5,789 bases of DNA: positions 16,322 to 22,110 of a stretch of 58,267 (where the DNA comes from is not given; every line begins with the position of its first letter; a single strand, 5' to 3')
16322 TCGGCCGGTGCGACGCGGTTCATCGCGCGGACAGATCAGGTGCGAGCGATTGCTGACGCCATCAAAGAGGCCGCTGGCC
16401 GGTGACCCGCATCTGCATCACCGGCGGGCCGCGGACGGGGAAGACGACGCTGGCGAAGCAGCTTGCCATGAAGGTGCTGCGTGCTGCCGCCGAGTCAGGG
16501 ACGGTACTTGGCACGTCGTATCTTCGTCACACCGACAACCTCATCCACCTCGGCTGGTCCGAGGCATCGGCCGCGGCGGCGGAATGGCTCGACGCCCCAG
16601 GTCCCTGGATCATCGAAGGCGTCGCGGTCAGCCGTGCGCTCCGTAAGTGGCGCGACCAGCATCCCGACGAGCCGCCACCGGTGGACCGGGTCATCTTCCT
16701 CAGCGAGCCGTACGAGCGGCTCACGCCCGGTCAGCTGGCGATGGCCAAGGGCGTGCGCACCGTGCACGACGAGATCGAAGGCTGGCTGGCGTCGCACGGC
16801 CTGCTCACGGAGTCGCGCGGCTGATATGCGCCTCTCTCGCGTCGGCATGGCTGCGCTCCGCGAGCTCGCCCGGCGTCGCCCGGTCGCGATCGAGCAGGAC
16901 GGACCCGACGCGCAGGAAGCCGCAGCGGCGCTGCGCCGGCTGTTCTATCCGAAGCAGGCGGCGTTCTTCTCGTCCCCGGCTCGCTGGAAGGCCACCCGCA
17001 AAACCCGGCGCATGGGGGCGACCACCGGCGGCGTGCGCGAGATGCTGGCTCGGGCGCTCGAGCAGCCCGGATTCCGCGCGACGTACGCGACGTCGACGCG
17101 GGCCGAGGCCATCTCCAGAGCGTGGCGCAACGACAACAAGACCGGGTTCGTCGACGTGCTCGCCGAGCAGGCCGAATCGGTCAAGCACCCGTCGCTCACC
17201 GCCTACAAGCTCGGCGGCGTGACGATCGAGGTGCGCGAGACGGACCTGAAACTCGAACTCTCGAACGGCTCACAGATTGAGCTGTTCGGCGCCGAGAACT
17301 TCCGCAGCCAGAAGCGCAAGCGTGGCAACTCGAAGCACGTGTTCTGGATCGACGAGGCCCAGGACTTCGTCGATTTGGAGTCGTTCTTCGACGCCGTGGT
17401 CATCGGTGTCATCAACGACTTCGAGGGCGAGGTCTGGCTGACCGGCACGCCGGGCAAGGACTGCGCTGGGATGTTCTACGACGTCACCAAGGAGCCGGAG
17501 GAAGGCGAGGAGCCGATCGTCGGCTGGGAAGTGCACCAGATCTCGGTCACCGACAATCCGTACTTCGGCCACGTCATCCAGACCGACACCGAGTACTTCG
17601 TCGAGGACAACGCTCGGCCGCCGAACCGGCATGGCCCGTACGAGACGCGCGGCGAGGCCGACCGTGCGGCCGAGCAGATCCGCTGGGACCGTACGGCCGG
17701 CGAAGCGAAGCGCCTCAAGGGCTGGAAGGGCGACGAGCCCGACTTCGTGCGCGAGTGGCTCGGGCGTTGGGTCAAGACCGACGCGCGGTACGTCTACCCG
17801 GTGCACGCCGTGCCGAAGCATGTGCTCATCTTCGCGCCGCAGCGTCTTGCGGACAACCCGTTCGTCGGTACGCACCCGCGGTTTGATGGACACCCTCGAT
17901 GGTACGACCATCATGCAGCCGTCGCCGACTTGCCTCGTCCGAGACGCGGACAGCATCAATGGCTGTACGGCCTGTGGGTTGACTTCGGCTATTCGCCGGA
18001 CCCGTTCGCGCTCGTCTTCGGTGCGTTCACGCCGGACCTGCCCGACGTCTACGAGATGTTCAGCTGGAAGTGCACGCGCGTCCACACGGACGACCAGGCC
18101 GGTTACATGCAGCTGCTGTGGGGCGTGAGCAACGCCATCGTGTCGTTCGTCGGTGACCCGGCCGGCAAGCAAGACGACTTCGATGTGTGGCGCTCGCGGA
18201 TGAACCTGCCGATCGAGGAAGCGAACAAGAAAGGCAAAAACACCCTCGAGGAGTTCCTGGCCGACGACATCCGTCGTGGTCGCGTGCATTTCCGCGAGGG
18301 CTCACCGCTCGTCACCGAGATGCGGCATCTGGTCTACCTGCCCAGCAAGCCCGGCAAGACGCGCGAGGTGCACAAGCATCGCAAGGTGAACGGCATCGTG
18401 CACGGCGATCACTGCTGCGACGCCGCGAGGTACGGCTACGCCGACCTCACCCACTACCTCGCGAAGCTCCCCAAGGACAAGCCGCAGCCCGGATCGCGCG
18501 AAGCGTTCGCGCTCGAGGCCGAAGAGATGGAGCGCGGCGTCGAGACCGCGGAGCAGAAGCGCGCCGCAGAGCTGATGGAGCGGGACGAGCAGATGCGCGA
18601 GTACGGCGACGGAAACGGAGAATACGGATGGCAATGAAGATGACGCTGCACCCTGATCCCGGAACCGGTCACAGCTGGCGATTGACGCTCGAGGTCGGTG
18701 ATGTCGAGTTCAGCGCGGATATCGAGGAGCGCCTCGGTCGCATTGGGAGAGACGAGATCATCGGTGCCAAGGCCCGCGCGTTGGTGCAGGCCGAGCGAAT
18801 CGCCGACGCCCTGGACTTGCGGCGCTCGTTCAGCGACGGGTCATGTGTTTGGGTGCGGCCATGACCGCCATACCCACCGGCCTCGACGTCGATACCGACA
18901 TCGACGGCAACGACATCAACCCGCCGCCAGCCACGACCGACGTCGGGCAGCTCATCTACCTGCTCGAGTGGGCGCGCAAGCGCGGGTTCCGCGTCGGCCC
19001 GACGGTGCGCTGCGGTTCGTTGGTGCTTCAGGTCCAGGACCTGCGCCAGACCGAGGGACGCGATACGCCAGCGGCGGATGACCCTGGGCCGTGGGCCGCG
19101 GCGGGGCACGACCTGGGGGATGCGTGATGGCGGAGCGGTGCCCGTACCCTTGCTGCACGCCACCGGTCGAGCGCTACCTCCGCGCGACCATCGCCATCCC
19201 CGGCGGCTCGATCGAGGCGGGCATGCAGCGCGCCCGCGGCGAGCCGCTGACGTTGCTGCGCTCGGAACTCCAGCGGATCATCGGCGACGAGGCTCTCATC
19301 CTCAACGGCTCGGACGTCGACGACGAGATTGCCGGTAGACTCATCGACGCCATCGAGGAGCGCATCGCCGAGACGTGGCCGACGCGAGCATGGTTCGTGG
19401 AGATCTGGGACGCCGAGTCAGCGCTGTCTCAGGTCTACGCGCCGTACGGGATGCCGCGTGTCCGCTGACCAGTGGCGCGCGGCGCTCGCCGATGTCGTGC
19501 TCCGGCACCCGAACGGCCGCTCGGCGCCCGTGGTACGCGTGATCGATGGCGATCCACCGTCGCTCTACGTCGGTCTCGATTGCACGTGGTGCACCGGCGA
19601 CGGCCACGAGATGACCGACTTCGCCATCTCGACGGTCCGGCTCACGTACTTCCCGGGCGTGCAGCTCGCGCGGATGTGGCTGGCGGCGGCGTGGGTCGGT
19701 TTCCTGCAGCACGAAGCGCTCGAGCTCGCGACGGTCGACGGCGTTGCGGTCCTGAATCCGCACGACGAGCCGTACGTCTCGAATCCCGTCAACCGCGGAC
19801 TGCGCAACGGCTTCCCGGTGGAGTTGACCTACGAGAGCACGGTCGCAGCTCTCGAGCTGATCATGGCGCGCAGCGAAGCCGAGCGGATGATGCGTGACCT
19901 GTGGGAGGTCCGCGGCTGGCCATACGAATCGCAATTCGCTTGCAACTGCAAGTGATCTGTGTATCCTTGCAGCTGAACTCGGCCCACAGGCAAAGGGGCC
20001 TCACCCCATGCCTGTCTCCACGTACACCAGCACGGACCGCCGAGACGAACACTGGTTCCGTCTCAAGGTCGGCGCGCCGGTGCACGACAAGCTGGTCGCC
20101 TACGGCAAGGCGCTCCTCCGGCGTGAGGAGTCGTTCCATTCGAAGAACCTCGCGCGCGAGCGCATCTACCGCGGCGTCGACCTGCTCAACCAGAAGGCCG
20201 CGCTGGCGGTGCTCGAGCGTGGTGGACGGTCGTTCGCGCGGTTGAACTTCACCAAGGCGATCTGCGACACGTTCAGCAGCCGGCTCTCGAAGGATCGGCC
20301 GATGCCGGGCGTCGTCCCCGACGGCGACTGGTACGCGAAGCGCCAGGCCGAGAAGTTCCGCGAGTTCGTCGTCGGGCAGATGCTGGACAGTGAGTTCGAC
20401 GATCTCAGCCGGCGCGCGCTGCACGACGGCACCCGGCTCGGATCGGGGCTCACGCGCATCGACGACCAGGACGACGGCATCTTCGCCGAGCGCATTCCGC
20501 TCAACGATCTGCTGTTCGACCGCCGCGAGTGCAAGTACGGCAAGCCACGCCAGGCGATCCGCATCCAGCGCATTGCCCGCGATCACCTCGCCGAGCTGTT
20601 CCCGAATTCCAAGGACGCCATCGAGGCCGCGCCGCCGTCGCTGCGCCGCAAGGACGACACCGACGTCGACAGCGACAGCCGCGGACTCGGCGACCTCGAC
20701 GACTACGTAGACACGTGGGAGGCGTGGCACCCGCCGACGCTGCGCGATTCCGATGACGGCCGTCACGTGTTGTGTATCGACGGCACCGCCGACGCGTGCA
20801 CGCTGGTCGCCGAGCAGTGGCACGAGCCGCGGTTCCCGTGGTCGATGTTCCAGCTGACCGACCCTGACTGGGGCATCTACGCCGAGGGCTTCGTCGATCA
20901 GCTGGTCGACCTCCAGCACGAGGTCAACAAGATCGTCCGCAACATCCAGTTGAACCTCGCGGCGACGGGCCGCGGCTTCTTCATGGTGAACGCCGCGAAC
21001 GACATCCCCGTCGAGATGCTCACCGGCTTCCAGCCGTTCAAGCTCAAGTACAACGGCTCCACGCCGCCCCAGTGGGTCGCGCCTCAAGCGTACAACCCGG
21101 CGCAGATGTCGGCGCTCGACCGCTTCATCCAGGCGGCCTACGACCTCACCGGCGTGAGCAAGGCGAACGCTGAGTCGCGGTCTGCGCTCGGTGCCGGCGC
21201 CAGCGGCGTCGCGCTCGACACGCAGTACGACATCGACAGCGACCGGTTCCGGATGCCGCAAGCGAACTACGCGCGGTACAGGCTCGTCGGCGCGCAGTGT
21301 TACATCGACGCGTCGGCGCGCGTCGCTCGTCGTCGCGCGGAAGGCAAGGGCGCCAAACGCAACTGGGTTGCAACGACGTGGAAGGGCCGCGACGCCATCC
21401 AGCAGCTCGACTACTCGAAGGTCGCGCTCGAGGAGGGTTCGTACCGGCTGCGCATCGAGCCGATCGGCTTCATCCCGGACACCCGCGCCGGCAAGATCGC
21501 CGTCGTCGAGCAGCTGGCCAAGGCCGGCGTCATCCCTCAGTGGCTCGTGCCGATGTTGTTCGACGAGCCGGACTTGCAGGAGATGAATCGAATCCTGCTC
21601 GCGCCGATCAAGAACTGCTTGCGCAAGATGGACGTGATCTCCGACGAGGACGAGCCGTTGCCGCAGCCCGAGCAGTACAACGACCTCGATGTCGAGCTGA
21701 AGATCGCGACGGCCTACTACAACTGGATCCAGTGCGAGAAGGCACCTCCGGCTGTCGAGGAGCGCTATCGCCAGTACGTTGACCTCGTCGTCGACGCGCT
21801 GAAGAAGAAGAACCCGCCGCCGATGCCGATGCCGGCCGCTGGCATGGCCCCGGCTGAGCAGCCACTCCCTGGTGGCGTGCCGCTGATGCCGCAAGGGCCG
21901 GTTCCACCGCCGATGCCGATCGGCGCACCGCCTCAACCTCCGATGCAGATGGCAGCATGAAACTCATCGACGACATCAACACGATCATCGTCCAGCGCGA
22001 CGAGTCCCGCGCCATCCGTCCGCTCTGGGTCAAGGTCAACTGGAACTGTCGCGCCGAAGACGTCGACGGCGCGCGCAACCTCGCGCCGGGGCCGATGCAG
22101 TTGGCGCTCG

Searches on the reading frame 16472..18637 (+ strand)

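Call 11: search_protein_families(library=pfam, proteins=[window:16472-18637:+], max_evalue=0.01)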
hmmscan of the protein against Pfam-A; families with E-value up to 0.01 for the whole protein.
window:16472-18637:+ (721 aa): 1 family
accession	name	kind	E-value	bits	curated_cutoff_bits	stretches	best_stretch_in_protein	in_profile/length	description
PF03237.21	Terminase_6N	-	8.6e-05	22.7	22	1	179-296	6-105/215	Terminase large subunit, T4likevirus-type, N-terminal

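Call 12: search_protein_families(library=phrogs, proteins=[window:16472-18637:+], max_evalue=0.001)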
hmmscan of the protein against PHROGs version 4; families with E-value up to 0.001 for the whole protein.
window:16472-18637:+ (721 aa): 1 family
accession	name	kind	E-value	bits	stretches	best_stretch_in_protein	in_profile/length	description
phrog_2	-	head and packaging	8.9e-26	91.9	1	156-702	265-612/807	terminase large subunit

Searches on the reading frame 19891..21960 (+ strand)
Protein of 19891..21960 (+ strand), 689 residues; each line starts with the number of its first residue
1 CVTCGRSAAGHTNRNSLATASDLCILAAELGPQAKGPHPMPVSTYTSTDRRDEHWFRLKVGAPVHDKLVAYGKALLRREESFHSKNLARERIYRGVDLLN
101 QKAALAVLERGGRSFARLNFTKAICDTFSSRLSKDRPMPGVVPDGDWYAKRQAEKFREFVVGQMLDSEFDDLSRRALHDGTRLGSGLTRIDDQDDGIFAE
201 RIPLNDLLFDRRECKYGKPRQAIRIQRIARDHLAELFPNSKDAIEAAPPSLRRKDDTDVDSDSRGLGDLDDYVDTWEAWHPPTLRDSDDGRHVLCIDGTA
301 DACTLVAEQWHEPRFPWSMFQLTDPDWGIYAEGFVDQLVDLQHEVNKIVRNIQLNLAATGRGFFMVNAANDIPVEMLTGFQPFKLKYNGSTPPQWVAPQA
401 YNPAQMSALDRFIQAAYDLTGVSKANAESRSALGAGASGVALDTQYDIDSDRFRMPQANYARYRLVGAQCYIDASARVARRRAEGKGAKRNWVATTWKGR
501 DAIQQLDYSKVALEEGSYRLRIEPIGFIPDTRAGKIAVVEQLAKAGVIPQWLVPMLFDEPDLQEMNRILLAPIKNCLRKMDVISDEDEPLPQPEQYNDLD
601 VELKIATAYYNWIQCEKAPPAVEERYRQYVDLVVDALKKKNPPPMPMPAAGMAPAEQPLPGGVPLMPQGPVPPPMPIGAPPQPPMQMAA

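Call 11: search_protein_families(library=pfam, proteins=[window:19891-21960:+], max_evalue=0.01)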
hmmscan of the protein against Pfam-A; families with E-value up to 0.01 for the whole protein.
window:19891-21960:+ (689 aa): 2 families
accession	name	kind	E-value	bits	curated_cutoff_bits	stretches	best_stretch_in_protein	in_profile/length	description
PF16510.12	P22_portal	-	5.1e-07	29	26.1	1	330-472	291-438/594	Phage P22-like portal protein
PF23899.1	SU10_portal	-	0.00089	18.2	30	1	228-427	232-425/593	Phage SU10 portal protein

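Call 12: search_protein_families(library=phrogs, proteins=[window:19891-21960:+], max_evalue=0.001)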
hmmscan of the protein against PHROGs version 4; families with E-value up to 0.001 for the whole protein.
window:19891-21960:+ (689 aa): 2 families
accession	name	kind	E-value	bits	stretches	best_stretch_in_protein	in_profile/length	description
phrog_156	-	head and packaging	5.2e-12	46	1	329-547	308-532/681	portal protein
phrog_332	-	connector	2.1e-07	30.7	1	149-405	103-351/560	head-tail adaptor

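Call 62: search_dna_similar(query=window:19891-21960:+, collection=phages, mode=protein, max_rows=12)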
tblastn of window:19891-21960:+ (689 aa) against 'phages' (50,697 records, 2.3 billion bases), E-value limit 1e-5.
No match.
